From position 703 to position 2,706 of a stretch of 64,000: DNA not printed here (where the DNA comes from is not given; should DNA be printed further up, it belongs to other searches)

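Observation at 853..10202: Candidate undescribed WYL-regulated defence/membrane-remodelling module: NERD-helicase, TM peptide, WYL, Zn-ribbon and three dynamins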

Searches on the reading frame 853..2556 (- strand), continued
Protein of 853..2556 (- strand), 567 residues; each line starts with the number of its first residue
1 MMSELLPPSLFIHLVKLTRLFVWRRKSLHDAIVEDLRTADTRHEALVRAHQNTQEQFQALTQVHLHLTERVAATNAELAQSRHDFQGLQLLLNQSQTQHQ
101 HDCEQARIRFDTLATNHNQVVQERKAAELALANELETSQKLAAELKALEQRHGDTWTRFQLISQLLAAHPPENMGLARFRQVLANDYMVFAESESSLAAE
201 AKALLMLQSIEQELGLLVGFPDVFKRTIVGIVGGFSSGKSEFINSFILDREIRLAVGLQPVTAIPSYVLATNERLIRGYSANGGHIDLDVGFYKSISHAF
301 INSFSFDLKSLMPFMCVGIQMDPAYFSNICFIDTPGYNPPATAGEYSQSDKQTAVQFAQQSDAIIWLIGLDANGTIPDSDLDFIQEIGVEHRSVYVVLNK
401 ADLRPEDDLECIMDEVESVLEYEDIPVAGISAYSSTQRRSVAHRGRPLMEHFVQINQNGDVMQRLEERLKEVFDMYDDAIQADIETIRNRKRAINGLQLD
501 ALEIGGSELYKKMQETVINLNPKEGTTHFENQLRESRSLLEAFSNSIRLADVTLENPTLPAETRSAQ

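Call 91: search_protein_families(library=pfam, proteins=[P0353, P0331, P0405, P0436, P0383, P0359, P0385, P0329, P0355, P0417], max_evalue=0.001)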
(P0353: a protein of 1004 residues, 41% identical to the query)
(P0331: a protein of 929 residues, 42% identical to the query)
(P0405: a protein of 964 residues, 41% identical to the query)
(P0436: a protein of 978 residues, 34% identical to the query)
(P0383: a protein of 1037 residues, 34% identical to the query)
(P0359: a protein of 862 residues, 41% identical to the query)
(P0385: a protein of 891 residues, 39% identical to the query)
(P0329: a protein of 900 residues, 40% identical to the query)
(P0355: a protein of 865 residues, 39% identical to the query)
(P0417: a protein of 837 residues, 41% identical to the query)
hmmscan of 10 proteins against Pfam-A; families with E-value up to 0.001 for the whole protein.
P0353 (1004 aa): 3 families
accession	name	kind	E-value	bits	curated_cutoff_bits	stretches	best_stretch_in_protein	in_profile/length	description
PF14903.11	WG_beta_rep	-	1.8e-114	373.7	25.6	11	481-515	1-35/35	WG containing repeat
PF00350.29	Dynamin_N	-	3.1e-11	44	27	1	80-248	1-164/168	Dynamin family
PF01926.29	MMR_HSR1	-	8.1e-05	23.2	21.9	0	80-250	2-113/113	50S ribosome-binding GTPase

P0331 (929 aa): 7 families
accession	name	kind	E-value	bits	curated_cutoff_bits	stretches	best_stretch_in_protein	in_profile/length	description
PF12796.13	Ank_2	-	1.6e-67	224.5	27.3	8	515-584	22-89/90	Ankyrin repeats (3 copies)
PF00023.36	Ank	-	1.3e-66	217.2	21.1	8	521-553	1-33/33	Ankyrin repeat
PF13637.12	Ank_4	-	4.5e-49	163.8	22.7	5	493-542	1-50/50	Ankyrin repeats (many copies)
PF13606.12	Ank_3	-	2.5e-46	150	22.3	1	859-886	2-29/30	Ankyrin repeat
PF13857.12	Ank_5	-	1e-44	150.5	27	6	514-562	8-56/56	Ankyrin repeats (many copies)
PF23745.1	ANK_LRRK2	-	8.6e-12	45.5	27.5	0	530-580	39-89/130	LRRK2 ANK repeat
PF00350.29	Dynamin_N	-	5e-06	27.1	27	1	85-247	1-160/168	Dynamin family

P0405 (964 aa): 8 families
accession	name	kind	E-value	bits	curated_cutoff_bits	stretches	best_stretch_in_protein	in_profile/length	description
PF03781.23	FGE-sulfatase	-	1.3e-43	150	23.3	1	731-962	4-255/255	Sulfatase-modifying factor enzyme 1-like domain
PF12796.13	Ank_2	-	2.9e-43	146.8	27.3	3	566-648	11-90/90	Ankyrin repeats (3 copies)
PF00023.36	Ank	-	4e-42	140.3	21.1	5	515-546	2-33/33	Ankyrin repeat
PF13857.12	Ank_5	-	6.3e-35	119.3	27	3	502-555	2-56/56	Ankyrin repeats (many copies)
PF13606.12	Ank_3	-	1.1e-28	96.1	22.3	1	515-543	2-30/30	Ankyrin repeat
PF13637.12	Ank_4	-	4.4e-28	97.1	22.7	2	486-535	1-50/50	Ankyrin repeats (many copies)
PF00350.29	Dynamin_N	-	8.5e-08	32.8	27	1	111-280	1-167/168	Dynamin family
PF01926.29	MMR_HSR1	-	1.8e-05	25.3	21.9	1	172-280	47-113/113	50S ribosome-binding GTPase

P0436 (978 aa): 16 families
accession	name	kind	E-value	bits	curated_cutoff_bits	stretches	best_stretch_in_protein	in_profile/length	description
PF08238.18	Sel1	-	1e-105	342.9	30.7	9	595-628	2-35/36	Sel1 repeat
PF13428.12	TPR_14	-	1.8e-26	90.3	23.5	0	721-749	14-42/44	Tetratricopeptide repeat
PF13432.12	TPR_16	-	6.8e-26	90.8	32.7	1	611-670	10-65/65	Tetratricopeptide repeat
PF07719.23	TPR_2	-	1.6e-24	84.4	27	0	451-479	2-30/34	Tetratricopeptide repeat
PF13424.12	TPR_12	-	5.8e-20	71.7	30.1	2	720-775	15-74/77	Tetratricopeptide repeat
PF13414.12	TPR_11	-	2.1e-19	69.3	26.8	3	537-569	7-39/42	TPR repeat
PF13181.12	TPR_8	-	2.4e-17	62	25.7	0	451-479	2-30/34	Tetratricopeptide repeat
PF00515.34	TPR_1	-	4.9e-15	55.1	27.8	1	451-479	2-30/34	Tetratricopeptide repeat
PF14559.12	TPR_19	-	2.1e-13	50.8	25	0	426-475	2-50/68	Tetratricopeptide repeat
PF13431.12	TPR_17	-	7.3e-12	45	24.4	0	730-766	1-33/34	Tetratricopeptide repeat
PF23914.1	TPR_CcmH_CycH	-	3.5e-11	43.6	42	0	610-697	62-146/158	Cytochrome c-type biogenesis protein H TPR domain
PF13176.12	TPR_7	-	3.9e-10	39.4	27.9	0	706-743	1-34/36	Tetratricopeptide repeat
PF00350.29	Dynamin_N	-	1.9e-07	31.7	27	1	83-249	1-165/168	Dynamin family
PF13374.12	TPR_10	-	3.5e-06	27.3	27.5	0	452-479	4-31/42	Tetratricopeptide repeat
PF13174.12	TPR_6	-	4e-05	24.4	26.3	0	596-624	2-26/33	Tetratricopeptide repeat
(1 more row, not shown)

P0383 (1037 aa): 3 families
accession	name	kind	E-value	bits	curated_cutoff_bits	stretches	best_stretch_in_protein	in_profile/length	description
PF00350.29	Dynamin_N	-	3.1e-12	47.3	27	1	461-630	1-167/168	Dynamin family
PF01926.29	MMR_HSR1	-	9.5e-06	26.1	21.9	1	461-630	2-113/113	50S ribosome-binding GTPase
PF00009.33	GTP_EFTU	-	0.0002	21.4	26.5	1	458-673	3-180/188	Elongation factor Tu GTP binding domain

P0359 (862 aa): 3 families
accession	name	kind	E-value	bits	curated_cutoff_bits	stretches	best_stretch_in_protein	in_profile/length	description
PF14903.11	WG_beta_rep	-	1.5e-104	342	25.6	9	437-472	1-35/35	WG containing repeat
PF00350.29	Dynamin_N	-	7.7e-12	46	27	1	75-243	1-163/168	Dynamin family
PF22893.2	ULD_2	-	0.00078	20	24.5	0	571-594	48-71/85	Ubiquitin-like domain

P0385 (891 aa): 8 families
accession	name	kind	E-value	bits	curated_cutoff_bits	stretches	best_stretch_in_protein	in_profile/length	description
PF12796.13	Ank_2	-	1.6e-103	339.9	27.3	8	770-862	1-90/90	Ankyrin repeats (3 copies)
PF00023.36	Ank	-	5.7e-78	252.8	21.1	10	832-863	2-33/33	Ankyrin repeat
PF13606.12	Ank_3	-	1.4e-71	227.2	22.3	9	766-794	2-30/30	Ankyrin repeat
PF13857.12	Ank_5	-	1.5e-63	210.4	27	10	719-773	1-56/56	Ankyrin repeats (many copies)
PF13637.12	Ank_4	-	2.3e-57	190.1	22.7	9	638-687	1-50/50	Ankyrin repeats (many copies)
PF23745.1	ANK_LRRK2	-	3.4e-14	53.3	27.5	0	547-610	36-100/130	LRRK2 ANK repeat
PF00350.29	Dynamin_N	-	5e-09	36.8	27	1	95-248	1-153/168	Dynamin family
PF10512.14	Borealin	-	0.00098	19.6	19.5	0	576-606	57-87/118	Cell division cycle-associated protein 8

P0329 (900 aa): 6 families
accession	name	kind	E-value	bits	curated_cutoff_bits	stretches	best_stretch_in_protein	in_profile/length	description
PF12836.13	HHH_3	-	1.8e-30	105.2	27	2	838-891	8-62/65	Helix-hairpin-helix motif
PF00350.29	Dynamin_N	-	1.5e-05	25.5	27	1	260-427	1-167/168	Dynamin family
PF01926.29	MMR_HSR1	-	0.00024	21.6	21.9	0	260-427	2-113/113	50S ribosome-binding GTPase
PF14579.12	HHH_6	-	0.00028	21.5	25.6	0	850-877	32-59/90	Helix-hairpin-helix motif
PF00009.33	GTP_EFTU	-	0.00037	20.6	26.5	0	357-464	69-171/188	Elongation factor Tu GTP binding domain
PF00633.29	HHH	-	0.00065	19.9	24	0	872-890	10-28/30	Helix-hairpin-helix motif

P0355 (865 aa): 11 families
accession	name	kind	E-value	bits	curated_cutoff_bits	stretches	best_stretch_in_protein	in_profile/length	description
PF07926.17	TPR_MLP1_2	-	3.3e-11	43.8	36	0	97-182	4-89/129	TPR/MLP1/MLP2-like protein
PF13438.11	DUF4113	-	4e-10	40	24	0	726-752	3-29/51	Domain of unknown function (DUF4113)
PF09728.14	Taxilin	-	3.4e-07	30.2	30.3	0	235-300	225-290/302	Myosin-like coiled-coil protein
PF00350.29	Dynamin_N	-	1.9e-06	28.4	27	1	467-635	1-167/168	Dynamin family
PF24319.2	DUF7491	-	2.9e-06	27.9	30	0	168-210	46-88/90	Coiled-coil region of unknown function (DUF7491)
PF13870.11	CCDC113_CCDC96_CC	-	7.5e-05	23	31.6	0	128-212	83-172/177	CCDC113/CCDC96, coiled-coil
PF13851.11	GAS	-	8.1e-05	22.5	32.3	0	148-232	45-132/200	Growth-arrest specific micro-tubule binding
PF01926.29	MMR_HSR1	-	0.00018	22.1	21.9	0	467-635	2-113/113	50S ribosome-binding GTPase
PF17675.6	APG6_N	-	0.00023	22.1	45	0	256-373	10-129/132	Apg6 coiled-coil region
PF25762.1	HAUS1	-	0.00063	20.1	40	0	92-217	42-160/236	HAUS augmin-like complex subunit 1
PF00009.33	GTP_EFTU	-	0.00067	19.7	26.5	0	566-674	70-176/188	Elongation factor Tu GTP binding domain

P0417 (837 aa): 1 family
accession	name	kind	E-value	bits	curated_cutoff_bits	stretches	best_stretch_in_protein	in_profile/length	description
PF00350.29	Dynamin_N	-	6.2e-12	46.3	27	1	135-308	2-167/168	Dynamin family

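Call 97: find_encoding_contigs(protein=P0353, flank=8000, max_places=3)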
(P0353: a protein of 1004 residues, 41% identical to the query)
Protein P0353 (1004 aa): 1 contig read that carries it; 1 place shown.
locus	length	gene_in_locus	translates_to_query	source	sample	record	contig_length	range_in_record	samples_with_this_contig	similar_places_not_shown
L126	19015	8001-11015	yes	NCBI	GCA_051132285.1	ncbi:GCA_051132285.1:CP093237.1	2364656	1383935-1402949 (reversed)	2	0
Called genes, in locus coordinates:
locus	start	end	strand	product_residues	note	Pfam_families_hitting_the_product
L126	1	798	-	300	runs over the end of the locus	-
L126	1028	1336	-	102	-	PF11171:DUF2958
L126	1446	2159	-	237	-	PF04098:Rad52_Rad22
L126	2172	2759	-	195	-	-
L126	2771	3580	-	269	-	PF06067:DUF932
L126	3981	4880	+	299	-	PF13280:WYL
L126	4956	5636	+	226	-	-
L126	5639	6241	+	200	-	PF04970:LRAT (faint)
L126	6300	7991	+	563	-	PF00350:Dynamin_N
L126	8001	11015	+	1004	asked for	PF00350:Dynamin_N, PF14903:WG_beta_rep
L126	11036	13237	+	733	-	PF00350:Dynamin_N, PF01926:MMR_HSR1 (faint)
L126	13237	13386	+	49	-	-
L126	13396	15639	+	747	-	PF00350:Dynamin_N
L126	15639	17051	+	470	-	PF00350:Dynamin_N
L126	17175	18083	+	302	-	PF20030:bpMoxR, PF07728:AAA_5, PF17868:AAA_lid_8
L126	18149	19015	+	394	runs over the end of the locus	PF01527:HTH_Tnp_1, PF13384:HTH_23 (faint), PF13518:HTH_28 (faint), PF13276:HTH_21, PF00665:rve, PF24764:rva_4 (faint), PF13610:DDE_Tnp_IS240 (weak), PF13683:rve_3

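Call 98: find_encoding_contigs(protein=P0331, flank=8000, max_places=3)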
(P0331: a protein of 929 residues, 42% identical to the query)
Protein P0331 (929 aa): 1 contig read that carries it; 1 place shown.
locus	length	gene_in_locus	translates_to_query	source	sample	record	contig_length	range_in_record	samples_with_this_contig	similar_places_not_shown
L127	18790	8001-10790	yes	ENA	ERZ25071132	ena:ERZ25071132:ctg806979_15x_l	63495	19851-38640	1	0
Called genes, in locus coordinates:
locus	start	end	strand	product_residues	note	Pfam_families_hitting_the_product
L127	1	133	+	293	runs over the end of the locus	PF00701:DHDPS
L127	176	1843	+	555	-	PF13616:Rotamase_3 (faint), PF00639:Rotamase, PF13145:Rotamase_2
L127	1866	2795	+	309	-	PF13407:Peripla_BP_4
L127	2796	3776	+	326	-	PF02653:BPD_transp_2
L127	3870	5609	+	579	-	PF00350:Dynamin_N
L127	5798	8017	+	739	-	PF00350:Dynamin_N, PF01926:MMR_HSR1 (faint)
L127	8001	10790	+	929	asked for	PF12796:Ank_2, PF13637:Ank_4, PF13857:Ank_5, PF12796:Ank_2, PF13857:Ank_5, PF13637:Ank_4, PF12796:Ank_2, PF13857:Ank_5, +14 more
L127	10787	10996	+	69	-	-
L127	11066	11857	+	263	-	PF00005:ABC_tran, PF13304:AAA_21 (faint)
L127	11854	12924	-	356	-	-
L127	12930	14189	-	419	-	PF00884:Sulfatase, PF01663:Phosphodiest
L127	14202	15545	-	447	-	PF13517:FG-GAP_3 (faint), PF01839:FG-GAP (faint), PF21348:RGL11_C (weak)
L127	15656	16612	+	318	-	PF02826:2-Hacid_dh_C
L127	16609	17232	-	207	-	PF10294:Methyltransf_16, PF05175:MTS (weak), PF13649:Methyltransf_25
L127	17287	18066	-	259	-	PF04909:Amidohydro_2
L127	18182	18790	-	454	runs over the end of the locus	PF20254:DMFA2_C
